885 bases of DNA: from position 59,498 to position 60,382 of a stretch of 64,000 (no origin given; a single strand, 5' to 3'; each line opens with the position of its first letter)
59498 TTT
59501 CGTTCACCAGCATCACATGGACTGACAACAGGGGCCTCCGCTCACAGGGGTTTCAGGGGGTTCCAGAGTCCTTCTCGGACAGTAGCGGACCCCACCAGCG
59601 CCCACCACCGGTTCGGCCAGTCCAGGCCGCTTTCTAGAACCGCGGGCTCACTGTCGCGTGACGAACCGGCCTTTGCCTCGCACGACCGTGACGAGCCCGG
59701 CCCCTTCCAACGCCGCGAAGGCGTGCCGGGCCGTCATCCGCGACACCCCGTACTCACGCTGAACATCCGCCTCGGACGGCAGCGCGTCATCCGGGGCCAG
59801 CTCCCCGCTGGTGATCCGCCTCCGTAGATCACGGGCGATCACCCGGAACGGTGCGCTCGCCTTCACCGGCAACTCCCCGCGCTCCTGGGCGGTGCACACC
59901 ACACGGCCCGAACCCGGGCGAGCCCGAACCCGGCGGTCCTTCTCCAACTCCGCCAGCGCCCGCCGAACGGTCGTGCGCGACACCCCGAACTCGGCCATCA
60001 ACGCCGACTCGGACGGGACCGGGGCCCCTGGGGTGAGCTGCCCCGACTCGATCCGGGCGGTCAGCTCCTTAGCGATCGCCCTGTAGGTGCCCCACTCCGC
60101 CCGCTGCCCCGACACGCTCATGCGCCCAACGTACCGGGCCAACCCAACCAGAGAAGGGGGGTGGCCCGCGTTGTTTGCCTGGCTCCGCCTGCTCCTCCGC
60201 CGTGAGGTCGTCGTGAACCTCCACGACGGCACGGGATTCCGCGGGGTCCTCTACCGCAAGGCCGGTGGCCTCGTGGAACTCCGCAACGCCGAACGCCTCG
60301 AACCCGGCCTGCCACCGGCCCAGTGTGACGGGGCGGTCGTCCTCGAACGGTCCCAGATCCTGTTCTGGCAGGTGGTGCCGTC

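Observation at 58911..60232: Two minus-strand insert genes inserted between terminase large subunit and portal, one a tandem-GntR regulator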

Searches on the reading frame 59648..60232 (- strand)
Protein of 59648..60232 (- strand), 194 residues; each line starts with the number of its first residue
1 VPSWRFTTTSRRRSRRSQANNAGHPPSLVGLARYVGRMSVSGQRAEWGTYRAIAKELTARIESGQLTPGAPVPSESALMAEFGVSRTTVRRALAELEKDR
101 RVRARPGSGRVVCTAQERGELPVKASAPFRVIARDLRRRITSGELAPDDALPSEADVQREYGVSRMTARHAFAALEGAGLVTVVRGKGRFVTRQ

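Call 3: search_protein_families(library=pfam, proteins=[window:59648-60232:-], max_evalue=0.01)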
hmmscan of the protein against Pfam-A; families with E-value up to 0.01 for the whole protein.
window:59648-60232:- (194 aa): 20 families
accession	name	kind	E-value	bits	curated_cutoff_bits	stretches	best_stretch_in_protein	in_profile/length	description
PF00392.27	GntR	-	3.5e-39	132.7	27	2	49-112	1-64/64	Bacterial regulatory proteins, gntR family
PF08279.18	HTH_11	-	1.2e-09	38.3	25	1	76-109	19-53/55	HTH domain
PF08220.18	HTH_DeoR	-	4.3e-08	33.2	21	1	77-99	19-41/57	DeoR-like helix-turn-helix domain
PF25213.1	HVO_A0261_N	-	1.1e-06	28.8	35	1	75-108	27-58/86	HVO_A0261 N-terminal domain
PF17837.6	4PPT_N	-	5.7e-06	26.8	27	0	156-189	12-44/68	4'-phosphopantetheinyl transferase N-terminal domain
PF02082.26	Rrf2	-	1.3e-05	25.8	30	0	151-188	23-61/132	Iron-dependent Transcriptional regulator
PF13730.12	HTH_36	-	1.5e-05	25.1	25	1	73-98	26-51/55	Helix-turn-helix domain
PF13545.12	HTH_Crp_2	-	2.5e-05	24.6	27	0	78-107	28-56/70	Crp-like helix-turn-helix domain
PF22168.2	DIP2311-like_C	-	0.00011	22.8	27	0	76-110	23-56/63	Transcriptional regulator DIP2311-like, C-terminal domain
PF12840.13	HTH_20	-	0.0003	21.1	27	0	154-184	21-51/51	Helix-turn-helix domain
PF13384.12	HTH_23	-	0.00032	20.9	24.6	0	76-96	21-41/50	Homeodomain-like domain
PF01978.25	TrmB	-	0.0004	20.6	25.6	0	155-187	26-58/68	Sugar-specific transcriptional regulator TrmB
PF01090.25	Ribosomal_S19e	-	0.00075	19.7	29.4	0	163-194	91-122/137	Ribosomal protein S19e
PF09339.16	HTH_IclR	-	0.00075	19.7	22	0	76-103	22-49/52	IclR helix-turn-helix domain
PF13412.12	HTH_24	-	0.0014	18.6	21.9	0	77-99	22-44/48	Winged helix-turn-helix DNA-binding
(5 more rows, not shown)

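Call 4: search_protein_families(library=phrogs, proteins=[window:59648-60232:-], max_evalue=0.01)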
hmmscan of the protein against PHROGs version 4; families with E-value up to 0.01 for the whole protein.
window:59648-60232:- (194 aa): 13 families
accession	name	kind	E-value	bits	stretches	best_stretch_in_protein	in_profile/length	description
phrog_10724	-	unknown function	1.8e-35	123.5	2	127-192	7-72/253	-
phrog_9285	-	unknown function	1.7e-32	113.9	2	45-117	24-96/466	-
phrog_38247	-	unknown function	1.3e-10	42.3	1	129-192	13-76/228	-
phrog_270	-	DNA, RNA and nucleotide metabolism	1.4e-09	38.9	2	148-188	64-104/383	replication initiation protein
phrog_19898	-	unknown function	7.1e-08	33.2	1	58-98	31-71/174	-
phrog_7498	-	DNA, RNA and nucleotide metabolism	2.8e-06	27.7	1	65-105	49-89/296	DnaD-like helicase loader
phrog_186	-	DNA, RNA and nucleotide metabolism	7.6e-05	23.5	0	70-102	60-92/308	DnaD-like helicase loader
phrog_142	-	moron, auxiliary metabolic gene and host takeover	0.00019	22.5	0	155-193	30-68/116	Ren-like exclusion protein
phrog_3502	-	unknown function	0.00026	22.1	0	73-111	71-110/131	-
phrog_428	-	DNA, RNA and nucleotide metabolism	0.00066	19.9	0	73-99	128-154/455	replication initiation protein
phrog_2030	-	transcription regulation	0.0021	18.7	0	155-187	33-65/202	transcriptional regulator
phrog_678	-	DNA, RNA and nucleotide metabolism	0.0028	18.3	0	73-102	86-115/346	replication initiation O-like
phrog_391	-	DNA, RNA and nucleotide metabolism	0.0089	16.7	0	152-188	38-74/298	replication initiation O-like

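Call 6: search_dna_similar(query=window:59648-60121:-, collection=phages, mode=protein, max_rows=40)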
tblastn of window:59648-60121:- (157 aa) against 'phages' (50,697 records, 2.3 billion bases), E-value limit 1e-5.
Records with a match: 24; places in all: 24; records where one place covers at least 80% of the query: 2.
Best place of each record, by identity: <60% 24.
By first word of the organism name: Bacteriophage 6; Streptomyces 6; Listeria 5; Enterococcus 3; Micromonospora 1; Salmonella 1; Staphylococcus 1; Escherichia 1.
By host as written in the record: - 8; Listeria monocytogenes 5; Streptomyces xanthochromogenes NRRL B-5410 3; Micromonospora carbonacea str. Africana 1; Homo sapiens 1; Streptomyces griseus ATCC 10137 1; Streptomyces baarnensis NRRL B-2842 1; Streptomyces sp. 1; and 3 more.
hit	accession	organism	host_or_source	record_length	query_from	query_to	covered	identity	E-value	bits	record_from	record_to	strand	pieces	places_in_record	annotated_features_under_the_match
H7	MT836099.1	Bacteriophage sp.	human fecal samples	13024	13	155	90%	38.7%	8e-8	109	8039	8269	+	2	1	record has no annotation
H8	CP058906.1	Micromonospora phage pMLP1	Micromonospora carbonacea str. Africana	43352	14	151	88%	34.1%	9e-8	56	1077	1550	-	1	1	record has no annotation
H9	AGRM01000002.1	Salmonella enterica subsp. houtenae str. ATCC BAA-1581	Homo sapiens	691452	13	99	55%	38.3%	5e-7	54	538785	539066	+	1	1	transcriptional regulator, GntR family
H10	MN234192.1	Streptomyces phage Animus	Streptomyces griseus ATCC 10137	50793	13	75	40%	47.6%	2e-6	52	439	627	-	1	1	2: helix-turn-helix DNA binding domain protein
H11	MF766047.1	Streptomyces phage SqueakyClean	Streptomyces xanthochromogenes NRRL ...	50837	13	75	40%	47.6%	2e-6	52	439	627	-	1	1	helix-turn-helix DNA binding domain protein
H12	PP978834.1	Streptomyces phage Jevington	Streptomyces baarnensis NRRL B-2842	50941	13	75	40%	47.6%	3e-6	51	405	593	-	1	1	2: helix-turn-helix DNA binding domain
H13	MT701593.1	Streptomyces phage Sycamore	Streptomyces sp.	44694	13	96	54%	35.7%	9e-8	56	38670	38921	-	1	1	hypothetical protein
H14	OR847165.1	Listeria phage LM 4-11-1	Listeria monocytogenes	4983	92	154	40%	46.0%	2e-9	61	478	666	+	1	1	record has no annotation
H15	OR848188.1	Listeria phage LM 4-14-1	Listeria monocytogenes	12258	92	154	40%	46.0%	2e-9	61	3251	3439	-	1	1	record has no annotation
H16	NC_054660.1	Streptomyces phage Janus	Streptomyces xanthochromogenes NRRL ...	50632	13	75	40%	46.0%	6e-6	50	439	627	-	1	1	2: helix-turn-helix DNA-binding protein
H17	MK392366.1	Streptomyces phage Janus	Streptomyces xanthochromogenes NRRL ...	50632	13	75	40%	46.0%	6e-6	50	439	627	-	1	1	2: helix-turn-helix DNA binding domain protein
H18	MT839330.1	Bacteriophage sp.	human fecal samples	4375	85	156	46%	38.9%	2e-8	58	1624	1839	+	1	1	record has no annotation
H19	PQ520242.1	Enterococcus phage IME_EF3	-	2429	13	75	40%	44.4%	8e-7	53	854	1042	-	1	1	record has no annotation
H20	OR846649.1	Enterococcus phage Efs 1-1-1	Enterococcus faecalis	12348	13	75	40%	44.4%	9e-7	53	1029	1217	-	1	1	record has no annotation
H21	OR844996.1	Staphylococcus phage SA 1306 Kay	Staphylococcus aureus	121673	75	157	53%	33.7%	3e-7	54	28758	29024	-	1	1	record has no annotation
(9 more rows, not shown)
